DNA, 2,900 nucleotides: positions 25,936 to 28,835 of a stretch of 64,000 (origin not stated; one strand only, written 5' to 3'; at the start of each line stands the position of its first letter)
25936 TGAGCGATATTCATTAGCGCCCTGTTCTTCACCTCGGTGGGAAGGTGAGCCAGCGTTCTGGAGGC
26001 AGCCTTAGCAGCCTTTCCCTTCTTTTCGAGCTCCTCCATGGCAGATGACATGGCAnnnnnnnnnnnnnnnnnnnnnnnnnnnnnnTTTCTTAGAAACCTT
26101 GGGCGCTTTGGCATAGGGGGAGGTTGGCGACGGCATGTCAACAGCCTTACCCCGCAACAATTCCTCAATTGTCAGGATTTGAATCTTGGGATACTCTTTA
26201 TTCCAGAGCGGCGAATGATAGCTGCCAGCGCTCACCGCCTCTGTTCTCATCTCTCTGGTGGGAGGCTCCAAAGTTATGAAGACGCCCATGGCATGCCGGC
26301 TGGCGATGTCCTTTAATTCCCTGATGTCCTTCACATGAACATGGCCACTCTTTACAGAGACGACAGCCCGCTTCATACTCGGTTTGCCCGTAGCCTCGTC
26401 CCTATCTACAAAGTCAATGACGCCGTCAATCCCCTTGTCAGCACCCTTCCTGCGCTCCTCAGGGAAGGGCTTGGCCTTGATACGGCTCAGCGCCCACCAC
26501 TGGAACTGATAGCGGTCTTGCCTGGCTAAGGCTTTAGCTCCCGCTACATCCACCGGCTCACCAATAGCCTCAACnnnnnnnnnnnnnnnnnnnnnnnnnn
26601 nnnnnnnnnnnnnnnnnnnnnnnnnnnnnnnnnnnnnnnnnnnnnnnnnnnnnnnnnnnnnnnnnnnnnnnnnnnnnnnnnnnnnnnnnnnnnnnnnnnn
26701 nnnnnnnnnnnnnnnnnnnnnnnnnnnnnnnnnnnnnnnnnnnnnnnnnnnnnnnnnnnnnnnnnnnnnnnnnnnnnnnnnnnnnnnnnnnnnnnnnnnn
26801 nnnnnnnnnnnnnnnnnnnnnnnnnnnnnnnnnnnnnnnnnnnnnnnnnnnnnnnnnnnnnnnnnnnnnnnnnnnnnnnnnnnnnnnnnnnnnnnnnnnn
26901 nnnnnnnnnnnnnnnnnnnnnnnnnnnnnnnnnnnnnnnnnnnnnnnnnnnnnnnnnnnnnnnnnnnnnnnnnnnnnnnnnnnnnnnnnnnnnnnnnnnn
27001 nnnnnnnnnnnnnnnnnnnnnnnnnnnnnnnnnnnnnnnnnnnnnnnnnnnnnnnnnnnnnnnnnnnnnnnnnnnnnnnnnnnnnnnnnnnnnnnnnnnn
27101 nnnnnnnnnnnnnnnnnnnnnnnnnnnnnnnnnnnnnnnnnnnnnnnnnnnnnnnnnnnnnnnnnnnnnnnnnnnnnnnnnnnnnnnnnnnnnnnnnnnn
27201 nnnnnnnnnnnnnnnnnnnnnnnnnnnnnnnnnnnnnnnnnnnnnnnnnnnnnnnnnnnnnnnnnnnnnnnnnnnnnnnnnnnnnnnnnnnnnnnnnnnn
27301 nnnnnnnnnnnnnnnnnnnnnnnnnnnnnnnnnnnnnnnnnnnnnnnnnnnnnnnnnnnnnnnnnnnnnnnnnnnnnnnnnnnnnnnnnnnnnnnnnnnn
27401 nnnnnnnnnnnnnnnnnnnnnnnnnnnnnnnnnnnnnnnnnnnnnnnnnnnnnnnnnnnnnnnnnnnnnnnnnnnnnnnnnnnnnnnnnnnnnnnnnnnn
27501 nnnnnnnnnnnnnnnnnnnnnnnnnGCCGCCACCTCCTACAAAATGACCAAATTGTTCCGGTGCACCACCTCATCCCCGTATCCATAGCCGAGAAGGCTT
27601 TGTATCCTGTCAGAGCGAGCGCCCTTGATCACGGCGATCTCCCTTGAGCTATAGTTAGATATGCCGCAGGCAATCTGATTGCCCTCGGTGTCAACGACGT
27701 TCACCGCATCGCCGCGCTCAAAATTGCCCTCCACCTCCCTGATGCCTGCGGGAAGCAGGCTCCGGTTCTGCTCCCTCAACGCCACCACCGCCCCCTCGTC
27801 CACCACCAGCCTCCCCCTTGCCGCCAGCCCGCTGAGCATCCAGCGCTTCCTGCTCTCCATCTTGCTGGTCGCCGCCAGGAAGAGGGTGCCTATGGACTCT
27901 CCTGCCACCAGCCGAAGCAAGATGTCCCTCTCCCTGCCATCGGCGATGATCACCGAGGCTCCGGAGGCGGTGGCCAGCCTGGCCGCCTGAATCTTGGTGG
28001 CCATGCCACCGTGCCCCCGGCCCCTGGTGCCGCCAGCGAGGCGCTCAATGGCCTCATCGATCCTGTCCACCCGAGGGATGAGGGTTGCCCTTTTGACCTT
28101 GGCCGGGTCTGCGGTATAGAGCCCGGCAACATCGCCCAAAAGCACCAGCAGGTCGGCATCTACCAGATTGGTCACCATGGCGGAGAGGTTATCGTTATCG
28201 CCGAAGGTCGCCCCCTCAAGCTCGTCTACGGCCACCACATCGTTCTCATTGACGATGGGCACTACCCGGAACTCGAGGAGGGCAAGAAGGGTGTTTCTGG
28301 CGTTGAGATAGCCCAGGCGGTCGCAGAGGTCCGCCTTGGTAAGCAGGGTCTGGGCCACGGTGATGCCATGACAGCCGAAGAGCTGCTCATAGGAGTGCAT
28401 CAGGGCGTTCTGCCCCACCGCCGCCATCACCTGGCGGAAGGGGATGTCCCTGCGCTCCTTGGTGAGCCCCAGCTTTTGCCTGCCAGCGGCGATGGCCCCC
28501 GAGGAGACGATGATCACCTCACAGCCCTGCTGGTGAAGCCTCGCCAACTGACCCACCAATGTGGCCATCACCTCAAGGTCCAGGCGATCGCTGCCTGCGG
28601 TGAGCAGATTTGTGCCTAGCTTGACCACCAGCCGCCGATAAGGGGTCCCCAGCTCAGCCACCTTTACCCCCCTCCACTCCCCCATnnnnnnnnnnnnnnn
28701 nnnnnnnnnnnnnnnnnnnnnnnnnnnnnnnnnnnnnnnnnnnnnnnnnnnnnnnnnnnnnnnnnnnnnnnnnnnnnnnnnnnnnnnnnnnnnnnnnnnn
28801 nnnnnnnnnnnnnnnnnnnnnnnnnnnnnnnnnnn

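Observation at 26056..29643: Methyltransferase-Mrr fusion inserted between proB and proA, with an AlbA_2/Schlafen-type gene overlapping the proB start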

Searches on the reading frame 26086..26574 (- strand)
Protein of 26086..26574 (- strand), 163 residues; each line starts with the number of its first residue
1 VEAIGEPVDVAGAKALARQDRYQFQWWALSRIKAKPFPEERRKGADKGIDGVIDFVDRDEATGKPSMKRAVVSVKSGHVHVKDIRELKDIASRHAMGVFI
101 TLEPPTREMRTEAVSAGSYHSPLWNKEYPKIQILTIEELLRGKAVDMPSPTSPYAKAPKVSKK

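Call 42: predict_structure(alignment_id=A1)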
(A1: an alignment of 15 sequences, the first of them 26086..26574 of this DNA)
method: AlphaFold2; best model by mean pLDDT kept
length: 163 residues; sequences in the alignment: 15
mean_pLDDT: 83.5   pTM: 0.79
mean pLDDT of the five models: 83.5, 83.5, 83.3, 82.7, 81.2
residues with pLDDT >= 90: 85; 70-90: 47; 50-70: 21; < 50: 10
segments of 3 or more residues with pLDDT < 50: 1-3, 41-46
pLDDT, mean of each block of 10 residues (from residue 1): 68 91 89 78 53 86 86 89 92 93 93 95 91 94 86 59 56
secondary structure, 60 per line:
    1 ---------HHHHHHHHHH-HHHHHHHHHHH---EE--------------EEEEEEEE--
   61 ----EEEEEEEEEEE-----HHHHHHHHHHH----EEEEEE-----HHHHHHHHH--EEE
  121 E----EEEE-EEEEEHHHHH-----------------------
elements in order: H10-19 H21-31 E51-58 E65-75 H81-91 E96-101 H107-115 E118-121 E126-129 E131-135 H136-140

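Call 46: fold_search(model_id=the predicted structure, library=pdb)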
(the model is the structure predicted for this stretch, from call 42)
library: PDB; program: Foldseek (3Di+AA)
matches with E <= 10: 980; with E <= 0.001: 2
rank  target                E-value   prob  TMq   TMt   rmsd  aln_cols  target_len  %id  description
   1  4oc8_A                1.6e-04  1.00  0.55  0.25   4.3       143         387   17  DNA modification-dependent restriction endonuclease AspBHI (released 2014-03-19)
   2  4f0p_C                4.2e-04  1.00  0.55  0.22   6.5       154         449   12  MspJI Restriction Endonuclease - P31 Form (released 2012-08-08)
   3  4f0p_A                2.5e-03  1.00  0.56  0.23   6.1       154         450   12  MspJI Restriction Endonuclease - P31 Form (released 2012-08-08)
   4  4f0p_B                3.9e-03  1.00  0.49  0.21   6.8       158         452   10  MspJI Restriction Endonuclease - P31 Form (released 2012-08-08)
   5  8yfq_E                1.2e-02  0.87  0.35  0.28  14.3       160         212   11  Cryo EM structure of Komagataella phaffii RNAPII-Rat1-Rai1 pre-termination complex (released 2024-09-25)
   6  1wtd_B                1.9e-02  0.69  0.34  0.24   9.7       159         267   14  Crystal structure of type II restrcition endonuclease, EcoO109I DNA-free form (released 2004-12-14)
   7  8bao_B                2.3e-02  0.98  0.32  0.15   8.0       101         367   16  Dysgonamonadaceae bacterium CRISPR ancillary nuclease 2 (released 2022-11-30)
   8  5xog_E                2.3e-02  0.84  0.39  0.31   8.6       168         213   10  RNA Polymerase II elongation complex bound with Spt5 KOW5 and Elf1 (released 2017-08-16)
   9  8bao_A                3.2e-02  0.94  0.31  0.14   8.3        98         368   14  Dysgonamonadaceae bacterium CRISPR ancillary nuclease 2 (released 2022-11-30)
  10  9qbp_C                4.1e-02  0.30  0.26  0.13  10.4       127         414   14  Crystal structure of Enhydrobacter aerosaccus apo SPARDA complex (released 2025-12-17)
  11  6wmc_A                5.7e-02  0.21  0.27  0.15  11.3       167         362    9  Crystal structure of a soluble variant of full-length human APOBEC3G (pH 9.0) (released 2020-12-23)
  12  5iy6_E                6.1e-02  0.60  0.36  0.29  11.2       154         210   12  Human holo-PIC in the closed state (released 2016-05-18)
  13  8dgf_A                6.9e-02  0.21  0.22  0.04   9.7       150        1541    8  Avs4 bound to phage PhiV-1 portal (released 2022-08-03)
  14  4c2m_E                9.5e-02  0.97  0.33  0.26   2.6        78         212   15  Structure of RNA polymerase I at 2.8 A resolution (released 2013-10-23)
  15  8cx1_F                1.0e-01  0.30  0.26  0.13  10.9       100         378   15  Cryo-EM structure of human APOBEC3G/HIV-1 Vif/CBFbeta/ELOB/ELOC dimeric complex in State 1 (released 2023-02-15)
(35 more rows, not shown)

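Call 48: search_solved_structures(query=A1, max_evalue=10, show_alignments=5)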
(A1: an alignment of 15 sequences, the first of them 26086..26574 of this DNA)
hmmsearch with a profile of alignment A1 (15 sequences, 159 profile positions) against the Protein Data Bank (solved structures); distinct sequences matched with E-value up to 10: 10.
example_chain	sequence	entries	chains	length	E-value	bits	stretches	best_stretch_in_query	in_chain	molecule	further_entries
8jh1_A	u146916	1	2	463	0.29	14.2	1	69-134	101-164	CRISPR system endoribonuclease Csm6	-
5f2g_A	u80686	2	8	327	0.41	13.7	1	38-89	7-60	Tagatose 1,6-diphosphate aldolase 2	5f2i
5f2l_A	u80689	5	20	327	0.54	13.3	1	38-89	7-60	Tagatose 1,6-diphosphate aldolase 2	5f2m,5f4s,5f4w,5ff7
3mhf_A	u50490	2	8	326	0.56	13.2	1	38-89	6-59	Tagatose 1,6-diphosphate aldolase 2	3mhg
8jbb_A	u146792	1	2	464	0.65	13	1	69-133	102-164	CRISPR system endoribonuclease Csm6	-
5fsh_A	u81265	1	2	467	0.65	13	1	69-133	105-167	CSM6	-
3jrk_A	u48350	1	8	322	0.81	12.7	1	39-89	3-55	Tagatose 1,6-diphosphate aldolase 2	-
6bxm_A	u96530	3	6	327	0.82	12.7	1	61-105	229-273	Diphthamide biosynthesis enzyme Dph2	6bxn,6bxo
5ggj_A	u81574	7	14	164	0.9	12.6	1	48-116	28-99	Protein O-linked-mannose beta-1,2-N-acetylglucosaminyltransferase 1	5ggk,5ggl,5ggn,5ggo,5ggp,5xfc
2p4h_X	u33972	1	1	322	1.8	11.6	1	116-148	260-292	Vestitone reductase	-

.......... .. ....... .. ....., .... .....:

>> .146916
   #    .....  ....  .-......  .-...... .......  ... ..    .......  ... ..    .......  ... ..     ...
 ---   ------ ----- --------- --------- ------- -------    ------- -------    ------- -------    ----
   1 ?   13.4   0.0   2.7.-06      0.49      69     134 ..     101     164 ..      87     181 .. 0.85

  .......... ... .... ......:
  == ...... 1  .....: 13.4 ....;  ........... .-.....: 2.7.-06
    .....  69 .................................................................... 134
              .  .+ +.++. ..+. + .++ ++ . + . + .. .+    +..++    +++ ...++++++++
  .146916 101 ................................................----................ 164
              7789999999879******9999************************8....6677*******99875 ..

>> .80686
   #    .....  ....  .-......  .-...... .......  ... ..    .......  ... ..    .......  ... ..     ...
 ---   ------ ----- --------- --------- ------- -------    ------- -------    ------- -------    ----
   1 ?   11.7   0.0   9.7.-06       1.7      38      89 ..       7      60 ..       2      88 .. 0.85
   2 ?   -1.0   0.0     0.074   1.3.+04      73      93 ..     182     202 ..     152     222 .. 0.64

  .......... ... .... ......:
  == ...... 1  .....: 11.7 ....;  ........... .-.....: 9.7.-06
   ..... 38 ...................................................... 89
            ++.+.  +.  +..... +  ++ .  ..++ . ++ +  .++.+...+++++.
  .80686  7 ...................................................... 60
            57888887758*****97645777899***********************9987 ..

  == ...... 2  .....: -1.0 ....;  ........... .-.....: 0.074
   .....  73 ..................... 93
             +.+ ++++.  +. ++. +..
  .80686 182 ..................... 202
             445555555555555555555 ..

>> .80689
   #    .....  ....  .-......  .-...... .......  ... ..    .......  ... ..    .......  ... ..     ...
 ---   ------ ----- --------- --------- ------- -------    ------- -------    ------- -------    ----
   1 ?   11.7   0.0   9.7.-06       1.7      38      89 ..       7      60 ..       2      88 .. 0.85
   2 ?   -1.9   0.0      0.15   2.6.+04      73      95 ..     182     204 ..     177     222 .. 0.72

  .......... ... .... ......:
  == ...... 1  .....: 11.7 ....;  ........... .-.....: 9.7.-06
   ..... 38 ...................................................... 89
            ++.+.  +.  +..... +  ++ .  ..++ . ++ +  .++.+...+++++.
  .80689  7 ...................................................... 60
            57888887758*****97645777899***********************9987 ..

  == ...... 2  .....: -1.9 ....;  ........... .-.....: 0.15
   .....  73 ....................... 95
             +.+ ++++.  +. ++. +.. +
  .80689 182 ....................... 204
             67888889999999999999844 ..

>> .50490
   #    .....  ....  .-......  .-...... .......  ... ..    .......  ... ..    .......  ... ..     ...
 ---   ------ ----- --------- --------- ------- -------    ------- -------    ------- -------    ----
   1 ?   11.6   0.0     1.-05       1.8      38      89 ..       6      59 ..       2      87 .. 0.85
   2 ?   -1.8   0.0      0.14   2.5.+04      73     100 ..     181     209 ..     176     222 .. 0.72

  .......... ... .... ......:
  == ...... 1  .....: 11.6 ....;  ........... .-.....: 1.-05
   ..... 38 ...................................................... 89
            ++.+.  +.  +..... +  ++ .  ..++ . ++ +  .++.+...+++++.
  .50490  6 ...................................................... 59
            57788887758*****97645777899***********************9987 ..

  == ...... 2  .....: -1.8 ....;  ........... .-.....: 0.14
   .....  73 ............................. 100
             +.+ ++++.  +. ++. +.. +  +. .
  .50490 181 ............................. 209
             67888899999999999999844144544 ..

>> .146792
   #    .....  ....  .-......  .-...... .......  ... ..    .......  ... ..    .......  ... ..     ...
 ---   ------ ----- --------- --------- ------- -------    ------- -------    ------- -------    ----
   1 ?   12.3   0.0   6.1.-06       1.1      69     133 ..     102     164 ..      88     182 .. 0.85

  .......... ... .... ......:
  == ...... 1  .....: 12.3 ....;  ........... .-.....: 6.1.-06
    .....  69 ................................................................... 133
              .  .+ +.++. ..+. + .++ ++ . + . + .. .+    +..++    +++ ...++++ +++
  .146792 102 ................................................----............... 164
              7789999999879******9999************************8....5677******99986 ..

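Call 68: search_protein_representatives(alignment_id=A1)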
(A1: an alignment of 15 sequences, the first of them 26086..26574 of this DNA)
Query: 15 sequences, 159 profile positions. Proteins with E-value up to 0.001 (for the whole library): 4155; up to 1e-10: 2175; up to 1e-30: 383. The best 150 are listed.
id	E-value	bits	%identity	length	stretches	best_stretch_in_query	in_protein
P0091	5.2e-80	283.1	-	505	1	2-159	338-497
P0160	7.8e-67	240.3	-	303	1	1-158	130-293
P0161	6.8e-63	227.5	-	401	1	1-157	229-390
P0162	9.5e-62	223.8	-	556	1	1-157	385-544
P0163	2.2e-60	219.3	-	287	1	1-156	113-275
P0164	9.5e-60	217.3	-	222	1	1-158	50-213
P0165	2.6e-59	215.9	-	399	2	1-156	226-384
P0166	5.2e-59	214.9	-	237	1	31-159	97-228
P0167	1.5e-58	213.4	-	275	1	1-157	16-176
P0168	1.9e-58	213.1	-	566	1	1-158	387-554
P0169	4.2e-58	211.9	-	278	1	1-158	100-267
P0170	4.6e-58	211.8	-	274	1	10-156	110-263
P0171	5.0e-58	211.7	-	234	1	1-156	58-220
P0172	1.4e-57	210.3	-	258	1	1-154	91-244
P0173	1.5e-57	210.2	-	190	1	1-156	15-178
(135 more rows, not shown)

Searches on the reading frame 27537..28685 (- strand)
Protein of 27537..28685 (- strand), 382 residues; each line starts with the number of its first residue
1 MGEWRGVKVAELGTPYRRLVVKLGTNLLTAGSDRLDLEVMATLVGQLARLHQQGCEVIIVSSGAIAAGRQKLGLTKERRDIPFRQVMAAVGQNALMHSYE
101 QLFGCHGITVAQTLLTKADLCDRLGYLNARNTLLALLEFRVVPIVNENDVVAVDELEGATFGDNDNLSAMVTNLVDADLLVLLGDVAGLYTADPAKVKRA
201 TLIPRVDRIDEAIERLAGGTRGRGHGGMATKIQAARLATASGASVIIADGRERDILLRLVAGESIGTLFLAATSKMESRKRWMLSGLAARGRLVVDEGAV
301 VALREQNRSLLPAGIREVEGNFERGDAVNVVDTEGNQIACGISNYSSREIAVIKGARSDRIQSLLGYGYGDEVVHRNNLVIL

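Call 3: search_protein_families(library=pfam, proteins=[window:27537-28685:-], max_evalue=0.01)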
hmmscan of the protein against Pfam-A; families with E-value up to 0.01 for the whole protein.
window:27537-28685:- (382 aa): 3 families
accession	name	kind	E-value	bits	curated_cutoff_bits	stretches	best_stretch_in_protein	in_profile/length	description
PF00696.33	AA_kinase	-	1.9e-41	142.8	24.9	1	18-249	2-234/234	Amino acid kinase family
PF01472.26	PUA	-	6.7e-22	77.7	24.8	1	291-363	1-72/74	PUA domain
PF17785.7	PUA_3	-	0.00016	21.8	22.6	1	296-347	4-55/64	PUA-like domain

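Call 4: search_protein_families(library=ncbifam, proteins=[window:27537-28685:-], max_evalue=0.01)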
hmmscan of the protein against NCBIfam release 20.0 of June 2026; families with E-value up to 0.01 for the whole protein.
window:27537-28685:- (382 aa): 25 families
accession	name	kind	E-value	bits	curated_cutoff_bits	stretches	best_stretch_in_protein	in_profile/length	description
TIGR01027.1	proB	equivalog_domain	3.4e-130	434.4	186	1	17-381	1-363/363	glutamate 5-kinase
TIGR01092.1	P5CS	equivalog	2.6e-51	174.7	796.75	1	17-272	8-276/715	delta l-pyrroline-5-carboxylate synthetase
TIGR02076.1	pyrH_arch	equivalog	2e-09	37.4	158.05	1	164-267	118-219/222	UMP kinase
NF040647.1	IPPK_Arch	equivalog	2.7e-09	36.7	120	1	133-268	124-258/259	isopentenyl phosphate kinase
TIGR02075.1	pyrH_bact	equivalog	2.5e-08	33.8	243.9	1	16-206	1-180/233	UMP kinase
TIGR03684.1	arCOG00985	hypoth_equivalog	3.7e-08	33.3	120.6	1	260-352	54-134/154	arCOG04150 universal archaeal PUA-domain protein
NF010659.0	PRK14058.1-1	equivalog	5.6e-07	29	223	1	135-263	145-262/267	[LysW]-aminoadipate kinase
NF006234.1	PRK08373.1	subfamily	4.6e-06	26.1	237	1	160-208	182-232/338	aspartate kinase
TIGR02078.1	AspKin_pair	subfamily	2.1e-05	24.1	242.4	1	159-245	174-254/327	putative Pyrococcus aspartate kinase subunit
TIGR00657.1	asp_kinases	subfamily_domain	3.3e-05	23.2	208.7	1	167-214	197-243/442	aspartate kinase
NF004938.0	PRK06291.1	equivalog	5.7e-05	22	528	1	124-208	172-257/468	aspartate kinase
NF007003.0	PRK09466.1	subfamily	6.4e-05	21.5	582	1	168-213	214-258/810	bifunctional aspartate kinase/homoserine dehydrogenase II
TIGR00761.1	argB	equivalog_domain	7.2e-05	22.4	151.3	1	131-243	126-226/231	acetylglutamate kinase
NF010369.0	PRK13795.1-4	equivalog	0.0002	19.7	1086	1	280-346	124-189/633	hypothetical protein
TIGR00451.1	unchar_dom_2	domain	0.00036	20.7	27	1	284-352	24-92/107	uncharacterized domain 2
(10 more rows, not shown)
